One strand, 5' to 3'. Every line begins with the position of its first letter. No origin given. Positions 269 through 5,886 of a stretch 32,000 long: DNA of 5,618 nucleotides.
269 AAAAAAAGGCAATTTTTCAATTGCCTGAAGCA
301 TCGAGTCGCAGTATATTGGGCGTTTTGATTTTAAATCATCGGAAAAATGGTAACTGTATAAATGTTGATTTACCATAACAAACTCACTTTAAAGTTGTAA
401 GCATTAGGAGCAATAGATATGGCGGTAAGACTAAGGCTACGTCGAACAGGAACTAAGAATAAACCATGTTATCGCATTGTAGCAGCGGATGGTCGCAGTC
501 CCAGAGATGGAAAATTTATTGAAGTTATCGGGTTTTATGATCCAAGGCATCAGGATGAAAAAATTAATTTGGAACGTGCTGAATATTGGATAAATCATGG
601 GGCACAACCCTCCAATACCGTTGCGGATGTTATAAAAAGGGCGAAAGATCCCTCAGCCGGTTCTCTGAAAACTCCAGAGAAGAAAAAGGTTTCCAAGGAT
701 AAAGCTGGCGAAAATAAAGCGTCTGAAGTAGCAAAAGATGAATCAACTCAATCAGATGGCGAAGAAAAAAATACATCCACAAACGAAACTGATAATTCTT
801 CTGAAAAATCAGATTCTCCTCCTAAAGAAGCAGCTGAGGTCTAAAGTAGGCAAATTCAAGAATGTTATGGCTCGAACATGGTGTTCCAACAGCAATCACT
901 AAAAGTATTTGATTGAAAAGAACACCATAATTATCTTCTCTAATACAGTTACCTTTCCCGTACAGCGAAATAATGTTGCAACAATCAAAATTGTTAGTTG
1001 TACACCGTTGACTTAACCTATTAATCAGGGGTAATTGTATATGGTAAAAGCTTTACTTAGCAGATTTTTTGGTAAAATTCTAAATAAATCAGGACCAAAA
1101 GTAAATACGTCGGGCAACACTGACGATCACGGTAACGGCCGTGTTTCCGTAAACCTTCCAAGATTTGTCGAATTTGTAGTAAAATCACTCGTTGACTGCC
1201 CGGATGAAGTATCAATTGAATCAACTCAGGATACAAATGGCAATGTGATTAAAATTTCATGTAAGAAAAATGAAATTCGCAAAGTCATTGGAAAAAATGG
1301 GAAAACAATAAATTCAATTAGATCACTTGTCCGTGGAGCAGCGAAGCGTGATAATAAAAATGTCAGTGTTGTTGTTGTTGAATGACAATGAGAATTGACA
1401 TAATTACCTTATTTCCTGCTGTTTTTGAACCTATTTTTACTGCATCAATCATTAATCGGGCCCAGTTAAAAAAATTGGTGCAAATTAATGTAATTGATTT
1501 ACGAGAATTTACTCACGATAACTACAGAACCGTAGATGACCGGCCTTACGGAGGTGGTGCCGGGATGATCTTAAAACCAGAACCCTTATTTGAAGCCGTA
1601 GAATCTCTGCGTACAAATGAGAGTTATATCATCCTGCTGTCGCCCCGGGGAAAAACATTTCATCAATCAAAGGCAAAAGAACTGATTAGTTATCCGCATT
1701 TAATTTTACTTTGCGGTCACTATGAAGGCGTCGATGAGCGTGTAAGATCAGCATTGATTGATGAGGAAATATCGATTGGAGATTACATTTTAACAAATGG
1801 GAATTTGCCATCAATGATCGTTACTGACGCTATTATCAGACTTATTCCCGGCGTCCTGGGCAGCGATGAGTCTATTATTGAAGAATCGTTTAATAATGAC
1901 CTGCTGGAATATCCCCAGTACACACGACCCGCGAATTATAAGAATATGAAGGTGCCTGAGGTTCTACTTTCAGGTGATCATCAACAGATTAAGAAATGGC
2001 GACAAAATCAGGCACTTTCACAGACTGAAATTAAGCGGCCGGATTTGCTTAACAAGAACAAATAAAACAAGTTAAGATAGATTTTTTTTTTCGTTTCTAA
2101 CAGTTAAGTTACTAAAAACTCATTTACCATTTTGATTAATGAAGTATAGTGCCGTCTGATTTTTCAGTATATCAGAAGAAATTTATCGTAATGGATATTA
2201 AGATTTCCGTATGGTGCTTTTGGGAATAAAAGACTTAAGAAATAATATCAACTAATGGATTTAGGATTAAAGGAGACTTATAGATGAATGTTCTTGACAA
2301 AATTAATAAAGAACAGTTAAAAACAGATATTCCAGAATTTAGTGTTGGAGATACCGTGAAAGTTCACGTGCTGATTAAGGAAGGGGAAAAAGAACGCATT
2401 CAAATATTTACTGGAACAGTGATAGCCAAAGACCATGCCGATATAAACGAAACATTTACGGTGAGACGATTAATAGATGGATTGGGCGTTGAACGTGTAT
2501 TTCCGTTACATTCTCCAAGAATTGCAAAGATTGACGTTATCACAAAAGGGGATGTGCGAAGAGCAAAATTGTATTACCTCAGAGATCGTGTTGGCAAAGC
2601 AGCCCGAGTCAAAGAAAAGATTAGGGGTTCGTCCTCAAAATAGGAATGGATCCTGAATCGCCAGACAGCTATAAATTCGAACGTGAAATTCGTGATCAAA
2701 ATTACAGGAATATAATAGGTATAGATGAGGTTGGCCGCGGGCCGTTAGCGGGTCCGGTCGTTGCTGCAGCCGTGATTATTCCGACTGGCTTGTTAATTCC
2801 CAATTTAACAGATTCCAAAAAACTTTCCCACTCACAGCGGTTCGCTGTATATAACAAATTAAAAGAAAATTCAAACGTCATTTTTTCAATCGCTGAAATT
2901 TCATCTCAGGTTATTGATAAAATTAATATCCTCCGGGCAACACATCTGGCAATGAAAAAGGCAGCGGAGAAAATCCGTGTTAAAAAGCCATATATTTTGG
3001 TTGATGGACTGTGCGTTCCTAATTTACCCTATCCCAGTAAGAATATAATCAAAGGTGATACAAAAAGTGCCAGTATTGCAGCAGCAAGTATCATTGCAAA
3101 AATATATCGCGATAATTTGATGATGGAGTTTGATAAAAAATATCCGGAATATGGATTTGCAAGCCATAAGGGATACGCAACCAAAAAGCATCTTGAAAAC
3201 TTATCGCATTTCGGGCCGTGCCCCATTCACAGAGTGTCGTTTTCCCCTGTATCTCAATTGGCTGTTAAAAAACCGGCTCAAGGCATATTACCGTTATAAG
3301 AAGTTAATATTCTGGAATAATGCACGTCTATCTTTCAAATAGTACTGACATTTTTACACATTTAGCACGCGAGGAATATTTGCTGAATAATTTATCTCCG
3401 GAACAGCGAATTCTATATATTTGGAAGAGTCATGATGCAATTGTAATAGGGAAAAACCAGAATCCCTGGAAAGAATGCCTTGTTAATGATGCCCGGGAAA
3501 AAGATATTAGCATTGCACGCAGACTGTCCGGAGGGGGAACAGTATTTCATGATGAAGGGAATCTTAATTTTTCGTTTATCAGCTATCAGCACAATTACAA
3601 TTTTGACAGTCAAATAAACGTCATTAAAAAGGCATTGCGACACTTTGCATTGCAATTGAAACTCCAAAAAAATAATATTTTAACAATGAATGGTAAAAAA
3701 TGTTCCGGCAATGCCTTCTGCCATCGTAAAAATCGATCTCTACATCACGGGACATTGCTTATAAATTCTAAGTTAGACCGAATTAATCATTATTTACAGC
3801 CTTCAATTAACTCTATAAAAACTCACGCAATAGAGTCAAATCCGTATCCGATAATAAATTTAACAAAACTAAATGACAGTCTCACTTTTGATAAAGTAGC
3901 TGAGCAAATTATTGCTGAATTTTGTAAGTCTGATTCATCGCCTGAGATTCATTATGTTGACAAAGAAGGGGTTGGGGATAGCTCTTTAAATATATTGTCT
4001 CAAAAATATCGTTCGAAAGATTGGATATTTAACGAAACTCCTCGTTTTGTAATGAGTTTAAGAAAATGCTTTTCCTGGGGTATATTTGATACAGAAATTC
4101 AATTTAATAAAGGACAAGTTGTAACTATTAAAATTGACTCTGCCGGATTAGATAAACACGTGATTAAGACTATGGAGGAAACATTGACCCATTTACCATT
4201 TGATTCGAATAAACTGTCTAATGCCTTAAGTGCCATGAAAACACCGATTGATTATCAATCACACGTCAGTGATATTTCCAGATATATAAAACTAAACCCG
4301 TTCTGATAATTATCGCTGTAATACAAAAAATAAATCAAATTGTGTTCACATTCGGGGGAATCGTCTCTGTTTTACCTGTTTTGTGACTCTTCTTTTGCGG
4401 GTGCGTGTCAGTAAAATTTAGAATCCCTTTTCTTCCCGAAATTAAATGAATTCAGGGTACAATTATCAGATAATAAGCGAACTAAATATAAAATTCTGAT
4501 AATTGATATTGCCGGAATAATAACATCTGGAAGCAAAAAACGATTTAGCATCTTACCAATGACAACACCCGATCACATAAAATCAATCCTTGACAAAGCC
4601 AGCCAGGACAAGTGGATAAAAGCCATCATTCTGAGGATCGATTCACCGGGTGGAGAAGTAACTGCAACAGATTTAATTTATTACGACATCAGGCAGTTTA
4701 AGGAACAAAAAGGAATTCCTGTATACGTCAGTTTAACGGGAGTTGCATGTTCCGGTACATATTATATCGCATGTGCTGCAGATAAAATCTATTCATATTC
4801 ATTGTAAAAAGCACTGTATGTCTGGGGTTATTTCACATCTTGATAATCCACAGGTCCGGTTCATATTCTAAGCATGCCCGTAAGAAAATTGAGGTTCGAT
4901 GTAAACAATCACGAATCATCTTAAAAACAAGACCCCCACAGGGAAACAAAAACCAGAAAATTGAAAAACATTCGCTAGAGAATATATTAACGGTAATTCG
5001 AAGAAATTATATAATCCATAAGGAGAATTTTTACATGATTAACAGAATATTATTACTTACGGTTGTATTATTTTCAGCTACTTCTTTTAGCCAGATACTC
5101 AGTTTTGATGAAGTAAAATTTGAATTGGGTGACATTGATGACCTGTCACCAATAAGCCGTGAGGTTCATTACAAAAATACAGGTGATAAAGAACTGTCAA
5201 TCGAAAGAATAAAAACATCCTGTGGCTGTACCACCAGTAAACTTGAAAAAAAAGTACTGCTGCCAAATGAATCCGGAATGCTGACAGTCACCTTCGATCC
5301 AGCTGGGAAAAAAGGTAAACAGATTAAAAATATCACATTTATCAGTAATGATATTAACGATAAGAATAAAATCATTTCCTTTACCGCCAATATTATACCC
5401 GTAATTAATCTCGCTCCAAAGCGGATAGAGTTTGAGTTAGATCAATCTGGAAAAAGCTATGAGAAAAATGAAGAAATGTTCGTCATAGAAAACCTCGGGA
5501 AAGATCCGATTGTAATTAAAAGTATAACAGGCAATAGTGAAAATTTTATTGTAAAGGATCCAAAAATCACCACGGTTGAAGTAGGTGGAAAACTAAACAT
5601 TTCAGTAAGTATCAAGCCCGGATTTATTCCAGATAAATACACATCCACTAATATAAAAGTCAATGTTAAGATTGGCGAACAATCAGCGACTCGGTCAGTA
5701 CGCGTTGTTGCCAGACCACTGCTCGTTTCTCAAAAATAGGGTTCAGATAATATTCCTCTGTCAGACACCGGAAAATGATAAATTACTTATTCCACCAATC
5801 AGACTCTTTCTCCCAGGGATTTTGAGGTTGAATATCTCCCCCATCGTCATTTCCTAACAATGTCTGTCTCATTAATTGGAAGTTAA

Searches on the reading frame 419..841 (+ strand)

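Call 34: search_protein_families(library=pfam, proteins=[window:419-841:+], max_evalue=0.001)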
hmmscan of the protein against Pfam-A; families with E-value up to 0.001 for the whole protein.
window:419-841:+ (141 aa): 1 family
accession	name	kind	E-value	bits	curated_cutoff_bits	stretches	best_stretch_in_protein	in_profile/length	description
PF00886.24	Ribosomal_S16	-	1.4e-24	86.2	27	1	9-65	1-62/62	Ribosomal protein S16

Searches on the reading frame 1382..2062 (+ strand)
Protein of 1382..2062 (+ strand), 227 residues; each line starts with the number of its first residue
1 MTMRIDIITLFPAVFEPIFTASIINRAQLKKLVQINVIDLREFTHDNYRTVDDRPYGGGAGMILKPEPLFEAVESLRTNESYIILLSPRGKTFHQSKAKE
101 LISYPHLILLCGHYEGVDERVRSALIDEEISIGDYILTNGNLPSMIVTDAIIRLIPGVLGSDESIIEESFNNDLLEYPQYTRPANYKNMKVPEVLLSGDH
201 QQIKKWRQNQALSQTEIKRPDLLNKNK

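Call 34: search_protein_families(library=pfam, proteins=[window:1382-2062:+], max_evalue=0.001)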
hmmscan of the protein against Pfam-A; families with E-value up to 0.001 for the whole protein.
window:1382-2062:+ (227 aa): 1 family
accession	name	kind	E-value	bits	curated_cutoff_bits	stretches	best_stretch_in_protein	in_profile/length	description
PF01746.26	tRNA_m1G_MT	-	2.5e-64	217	27.3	1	25-220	2-195/195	tRNA (Guanine-1)-methyltransferase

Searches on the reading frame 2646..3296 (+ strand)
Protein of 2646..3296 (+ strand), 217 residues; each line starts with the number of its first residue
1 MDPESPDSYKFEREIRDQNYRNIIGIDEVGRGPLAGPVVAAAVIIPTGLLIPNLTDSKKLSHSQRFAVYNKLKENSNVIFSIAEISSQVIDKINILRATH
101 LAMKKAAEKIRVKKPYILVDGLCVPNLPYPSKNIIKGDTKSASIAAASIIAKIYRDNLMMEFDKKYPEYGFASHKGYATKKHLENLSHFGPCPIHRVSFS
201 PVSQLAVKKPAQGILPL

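Call 34: search_protein_families(library=pfam, proteins=[window:2646-3296:+], max_evalue=0.001)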
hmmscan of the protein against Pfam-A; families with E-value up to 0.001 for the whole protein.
window:2646-3296:+ (217 aa): 1 family
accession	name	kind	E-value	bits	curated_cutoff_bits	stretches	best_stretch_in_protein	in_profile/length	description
PF01351.25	RNase_HII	-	1.9e-41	142.6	25.8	1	24-201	1-198/199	Ribonuclease HII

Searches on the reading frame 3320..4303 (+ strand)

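Call 11: search_protein_families(library=ncbifam, proteins=[window:3320-4303:+], max_evalue=0.00001)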
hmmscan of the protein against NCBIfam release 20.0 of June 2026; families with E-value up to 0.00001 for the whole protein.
window:3320-4303:+ (328 aa): 4 families
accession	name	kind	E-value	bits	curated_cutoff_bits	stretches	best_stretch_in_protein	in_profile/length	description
TIGR00545.2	lipoyltrans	equivalog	5e-81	272.2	280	1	1-308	1-311/328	lipoate--protein ligase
NF053790.1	LplA_LipA_fuse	exception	1.3e-47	162.7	800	1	11-307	15-307/606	bifunctional lipoate--protein ligase/lipoyl synthase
NF053750.1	LplA_large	exception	1.7e-15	57.1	480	1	31-237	34-246/248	lipoate-protein ligase large subunit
NF053751.1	LplAB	exception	5.4e-09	35.5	550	1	13-236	112-344/348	lipoate-protein ligase LplAB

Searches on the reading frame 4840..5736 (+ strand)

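Call 11: search_protein_families(library=ncbifam, proteins=[window:4840-5736:+], max_evalue=0.00001)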
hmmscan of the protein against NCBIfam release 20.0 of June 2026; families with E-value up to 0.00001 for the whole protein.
window:4840-5736:+ (299 aa): 2 families
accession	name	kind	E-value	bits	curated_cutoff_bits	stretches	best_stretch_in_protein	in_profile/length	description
NF041425.1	OS_HP2_seleno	subfamily_domain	1.2e-15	57.7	100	1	91-184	3-96/98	OS_HP2 family (seleno)protein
NF012200.0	choice_anch_D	domain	2.8e-06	27.8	45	0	185-261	13-90/108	choice-of-anchor D domain-containing protein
